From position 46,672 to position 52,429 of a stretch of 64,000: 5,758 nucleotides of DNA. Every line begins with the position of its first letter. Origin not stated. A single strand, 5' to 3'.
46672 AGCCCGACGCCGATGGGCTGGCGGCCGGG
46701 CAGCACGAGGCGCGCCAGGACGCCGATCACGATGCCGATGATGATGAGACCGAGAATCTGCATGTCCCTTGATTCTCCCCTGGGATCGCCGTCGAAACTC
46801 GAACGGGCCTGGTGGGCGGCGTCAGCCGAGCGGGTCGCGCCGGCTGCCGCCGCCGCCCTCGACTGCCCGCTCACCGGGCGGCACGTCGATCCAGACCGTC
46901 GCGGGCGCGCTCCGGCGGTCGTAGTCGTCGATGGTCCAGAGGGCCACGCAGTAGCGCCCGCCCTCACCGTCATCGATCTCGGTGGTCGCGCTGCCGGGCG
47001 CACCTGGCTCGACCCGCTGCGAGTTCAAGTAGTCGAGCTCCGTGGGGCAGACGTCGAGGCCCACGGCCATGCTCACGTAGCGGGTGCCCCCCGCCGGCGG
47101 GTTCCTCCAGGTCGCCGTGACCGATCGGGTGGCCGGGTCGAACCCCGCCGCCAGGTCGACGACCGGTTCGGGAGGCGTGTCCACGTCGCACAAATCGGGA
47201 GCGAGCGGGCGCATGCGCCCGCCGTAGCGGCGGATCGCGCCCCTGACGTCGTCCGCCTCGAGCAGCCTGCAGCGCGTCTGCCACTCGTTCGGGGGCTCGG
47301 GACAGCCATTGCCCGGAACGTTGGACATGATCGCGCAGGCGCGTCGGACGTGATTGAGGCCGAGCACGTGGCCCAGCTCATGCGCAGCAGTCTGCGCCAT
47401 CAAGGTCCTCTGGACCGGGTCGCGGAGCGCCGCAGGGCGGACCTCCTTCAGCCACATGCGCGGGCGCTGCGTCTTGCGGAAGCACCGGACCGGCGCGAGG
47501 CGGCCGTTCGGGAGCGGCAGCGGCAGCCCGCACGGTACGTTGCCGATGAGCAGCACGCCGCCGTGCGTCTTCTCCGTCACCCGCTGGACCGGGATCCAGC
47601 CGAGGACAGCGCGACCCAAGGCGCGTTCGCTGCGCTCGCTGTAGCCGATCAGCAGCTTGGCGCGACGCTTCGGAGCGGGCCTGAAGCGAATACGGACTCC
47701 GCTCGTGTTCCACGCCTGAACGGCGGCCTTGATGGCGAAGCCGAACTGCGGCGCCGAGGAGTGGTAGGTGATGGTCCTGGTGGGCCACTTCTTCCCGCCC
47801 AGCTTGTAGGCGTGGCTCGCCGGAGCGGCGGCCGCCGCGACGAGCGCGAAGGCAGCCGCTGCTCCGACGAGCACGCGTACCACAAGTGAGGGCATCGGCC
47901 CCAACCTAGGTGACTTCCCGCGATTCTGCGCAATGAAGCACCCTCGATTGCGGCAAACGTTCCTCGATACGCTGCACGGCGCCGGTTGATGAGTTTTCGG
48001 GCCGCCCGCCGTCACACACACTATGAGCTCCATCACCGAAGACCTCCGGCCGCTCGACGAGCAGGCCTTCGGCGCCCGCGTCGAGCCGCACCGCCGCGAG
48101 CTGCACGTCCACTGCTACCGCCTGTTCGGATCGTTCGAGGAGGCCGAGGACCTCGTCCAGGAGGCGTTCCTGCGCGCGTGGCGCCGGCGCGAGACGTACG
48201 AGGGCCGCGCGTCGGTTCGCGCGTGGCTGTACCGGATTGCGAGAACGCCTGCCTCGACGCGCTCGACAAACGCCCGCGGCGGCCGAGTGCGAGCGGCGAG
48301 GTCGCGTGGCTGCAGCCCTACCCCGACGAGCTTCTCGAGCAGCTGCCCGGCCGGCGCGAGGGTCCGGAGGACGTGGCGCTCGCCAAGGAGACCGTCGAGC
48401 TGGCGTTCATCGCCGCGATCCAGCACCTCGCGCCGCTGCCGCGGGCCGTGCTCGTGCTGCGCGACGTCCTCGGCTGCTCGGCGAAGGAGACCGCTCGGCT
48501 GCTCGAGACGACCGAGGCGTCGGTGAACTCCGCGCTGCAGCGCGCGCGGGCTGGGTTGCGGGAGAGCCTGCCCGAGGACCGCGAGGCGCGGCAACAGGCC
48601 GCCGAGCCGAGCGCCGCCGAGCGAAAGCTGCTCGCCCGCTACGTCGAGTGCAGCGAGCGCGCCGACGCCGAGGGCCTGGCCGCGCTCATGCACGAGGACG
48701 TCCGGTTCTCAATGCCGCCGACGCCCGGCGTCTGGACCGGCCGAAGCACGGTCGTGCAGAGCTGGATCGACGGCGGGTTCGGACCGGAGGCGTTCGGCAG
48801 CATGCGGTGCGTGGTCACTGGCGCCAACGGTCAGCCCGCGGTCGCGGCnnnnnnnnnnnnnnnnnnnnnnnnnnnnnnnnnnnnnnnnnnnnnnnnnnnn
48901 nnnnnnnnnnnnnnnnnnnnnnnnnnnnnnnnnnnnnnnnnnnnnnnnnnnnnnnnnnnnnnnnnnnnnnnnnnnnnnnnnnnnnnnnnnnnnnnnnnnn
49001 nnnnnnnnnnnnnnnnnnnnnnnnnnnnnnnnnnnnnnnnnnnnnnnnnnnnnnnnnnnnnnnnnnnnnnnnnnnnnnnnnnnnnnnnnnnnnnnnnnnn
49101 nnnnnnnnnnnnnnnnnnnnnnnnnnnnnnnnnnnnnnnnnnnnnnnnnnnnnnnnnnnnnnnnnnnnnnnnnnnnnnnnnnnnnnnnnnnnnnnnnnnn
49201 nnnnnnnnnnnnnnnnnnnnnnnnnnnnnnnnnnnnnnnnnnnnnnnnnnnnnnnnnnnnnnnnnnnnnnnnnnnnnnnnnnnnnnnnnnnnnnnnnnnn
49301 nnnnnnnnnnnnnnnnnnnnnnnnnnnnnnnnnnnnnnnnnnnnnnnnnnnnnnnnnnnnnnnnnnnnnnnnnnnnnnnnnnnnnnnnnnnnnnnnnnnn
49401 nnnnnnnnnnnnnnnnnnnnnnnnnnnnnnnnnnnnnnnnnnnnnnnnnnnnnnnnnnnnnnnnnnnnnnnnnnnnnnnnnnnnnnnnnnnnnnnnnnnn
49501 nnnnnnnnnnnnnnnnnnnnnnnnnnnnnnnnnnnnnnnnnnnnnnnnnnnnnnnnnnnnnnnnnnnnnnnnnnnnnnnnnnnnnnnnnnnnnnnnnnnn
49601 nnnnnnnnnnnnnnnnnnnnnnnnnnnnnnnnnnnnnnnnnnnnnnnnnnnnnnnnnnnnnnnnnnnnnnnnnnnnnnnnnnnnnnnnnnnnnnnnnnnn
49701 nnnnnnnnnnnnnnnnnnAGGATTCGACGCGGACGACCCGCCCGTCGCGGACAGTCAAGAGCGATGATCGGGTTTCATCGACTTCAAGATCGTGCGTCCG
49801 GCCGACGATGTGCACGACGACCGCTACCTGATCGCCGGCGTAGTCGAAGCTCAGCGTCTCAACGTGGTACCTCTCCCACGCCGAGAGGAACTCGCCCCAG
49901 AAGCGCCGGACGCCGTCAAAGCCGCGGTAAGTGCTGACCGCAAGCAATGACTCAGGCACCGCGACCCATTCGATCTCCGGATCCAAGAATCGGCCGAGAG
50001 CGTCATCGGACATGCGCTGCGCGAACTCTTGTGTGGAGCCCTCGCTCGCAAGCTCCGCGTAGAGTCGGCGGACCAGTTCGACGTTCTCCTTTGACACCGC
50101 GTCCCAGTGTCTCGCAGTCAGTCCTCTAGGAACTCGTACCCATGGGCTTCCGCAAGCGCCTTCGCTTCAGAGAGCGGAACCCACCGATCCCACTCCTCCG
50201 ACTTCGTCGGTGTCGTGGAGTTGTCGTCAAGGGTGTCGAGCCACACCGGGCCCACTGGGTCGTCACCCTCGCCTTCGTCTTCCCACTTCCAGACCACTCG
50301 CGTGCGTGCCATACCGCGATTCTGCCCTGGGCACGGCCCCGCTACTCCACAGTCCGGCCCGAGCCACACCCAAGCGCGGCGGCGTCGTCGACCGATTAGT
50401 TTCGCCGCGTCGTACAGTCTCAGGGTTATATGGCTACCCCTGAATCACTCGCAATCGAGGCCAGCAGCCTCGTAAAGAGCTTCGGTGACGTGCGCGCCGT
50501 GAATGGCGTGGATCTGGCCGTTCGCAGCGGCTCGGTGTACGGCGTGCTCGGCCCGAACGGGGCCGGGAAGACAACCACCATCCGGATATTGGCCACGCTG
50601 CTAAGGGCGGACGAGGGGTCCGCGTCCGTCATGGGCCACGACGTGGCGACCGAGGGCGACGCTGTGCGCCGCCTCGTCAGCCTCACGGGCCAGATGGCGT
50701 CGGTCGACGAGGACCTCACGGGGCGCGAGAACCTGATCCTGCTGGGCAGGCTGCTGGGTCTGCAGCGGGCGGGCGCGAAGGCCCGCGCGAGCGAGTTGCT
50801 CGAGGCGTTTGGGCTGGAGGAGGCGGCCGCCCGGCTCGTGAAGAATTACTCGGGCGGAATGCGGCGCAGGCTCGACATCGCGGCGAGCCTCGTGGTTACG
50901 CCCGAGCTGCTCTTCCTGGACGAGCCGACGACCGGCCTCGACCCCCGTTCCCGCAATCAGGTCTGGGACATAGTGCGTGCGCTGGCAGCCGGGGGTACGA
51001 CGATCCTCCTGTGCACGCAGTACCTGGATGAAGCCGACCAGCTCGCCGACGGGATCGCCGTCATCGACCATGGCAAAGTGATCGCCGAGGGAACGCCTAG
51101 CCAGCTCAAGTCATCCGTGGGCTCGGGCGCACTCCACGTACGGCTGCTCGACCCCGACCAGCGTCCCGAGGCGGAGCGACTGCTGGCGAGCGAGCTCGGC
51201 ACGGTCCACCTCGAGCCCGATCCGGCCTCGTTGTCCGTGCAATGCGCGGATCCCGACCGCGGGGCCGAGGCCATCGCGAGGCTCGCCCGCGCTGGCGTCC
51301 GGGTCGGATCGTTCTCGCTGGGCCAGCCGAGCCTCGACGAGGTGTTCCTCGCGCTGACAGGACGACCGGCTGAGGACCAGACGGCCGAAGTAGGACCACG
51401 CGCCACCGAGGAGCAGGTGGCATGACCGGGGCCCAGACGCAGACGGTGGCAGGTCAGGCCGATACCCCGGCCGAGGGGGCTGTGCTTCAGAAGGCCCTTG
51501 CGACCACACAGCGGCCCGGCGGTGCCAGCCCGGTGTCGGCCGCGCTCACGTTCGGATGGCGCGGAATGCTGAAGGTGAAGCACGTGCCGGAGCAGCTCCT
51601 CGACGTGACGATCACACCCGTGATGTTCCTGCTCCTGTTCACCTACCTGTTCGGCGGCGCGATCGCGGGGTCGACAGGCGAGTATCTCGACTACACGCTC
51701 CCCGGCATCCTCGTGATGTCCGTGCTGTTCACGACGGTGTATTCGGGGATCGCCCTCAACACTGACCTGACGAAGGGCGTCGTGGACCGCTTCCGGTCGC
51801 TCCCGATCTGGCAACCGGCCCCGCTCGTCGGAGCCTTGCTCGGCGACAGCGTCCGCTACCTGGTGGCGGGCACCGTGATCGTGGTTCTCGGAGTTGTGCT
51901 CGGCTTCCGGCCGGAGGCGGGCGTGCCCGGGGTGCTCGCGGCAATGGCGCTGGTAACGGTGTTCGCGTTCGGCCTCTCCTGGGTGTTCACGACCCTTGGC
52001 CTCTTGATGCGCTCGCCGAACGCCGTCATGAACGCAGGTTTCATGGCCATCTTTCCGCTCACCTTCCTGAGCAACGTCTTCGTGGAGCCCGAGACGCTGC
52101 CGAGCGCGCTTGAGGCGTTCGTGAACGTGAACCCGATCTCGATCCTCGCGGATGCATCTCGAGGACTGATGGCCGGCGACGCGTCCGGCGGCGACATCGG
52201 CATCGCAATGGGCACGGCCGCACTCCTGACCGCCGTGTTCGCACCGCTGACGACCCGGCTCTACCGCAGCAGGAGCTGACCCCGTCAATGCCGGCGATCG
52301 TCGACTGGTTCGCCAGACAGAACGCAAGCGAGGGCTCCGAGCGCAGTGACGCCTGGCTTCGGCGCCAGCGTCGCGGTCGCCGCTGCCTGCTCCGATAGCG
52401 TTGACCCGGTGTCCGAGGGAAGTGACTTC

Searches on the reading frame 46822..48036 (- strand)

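Call 84: search_protein_families(library=pfam, proteins=[window:46822-48036:-], max_evalue=0.001)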
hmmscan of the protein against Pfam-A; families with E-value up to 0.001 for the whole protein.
window:46822-48036:- (404 aa): 1 family
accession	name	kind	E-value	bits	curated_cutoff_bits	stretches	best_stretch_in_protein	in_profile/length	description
PF00413.30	Peptidase_M10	-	1.2e-06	29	24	1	213-240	108-135/159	Matrixin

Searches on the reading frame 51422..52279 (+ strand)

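Call 84: search_protein_families(library=pfam, proteins=[window:51422-52279:+], max_evalue=0.001)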
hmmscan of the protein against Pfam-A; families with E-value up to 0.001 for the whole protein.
window:51422-52279:+ (285 aa): 2 families
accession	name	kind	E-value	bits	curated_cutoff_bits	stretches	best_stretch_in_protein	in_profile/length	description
PF01061.29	ABC2_membrane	-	4.8e-26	92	26.9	1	43-250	5-210/211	ABC-2 type transporter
PF12698.13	ABC2_membrane_3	-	4.1e-08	33.1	31.6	1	82-274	154-342/347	ABC-2 family transporter protein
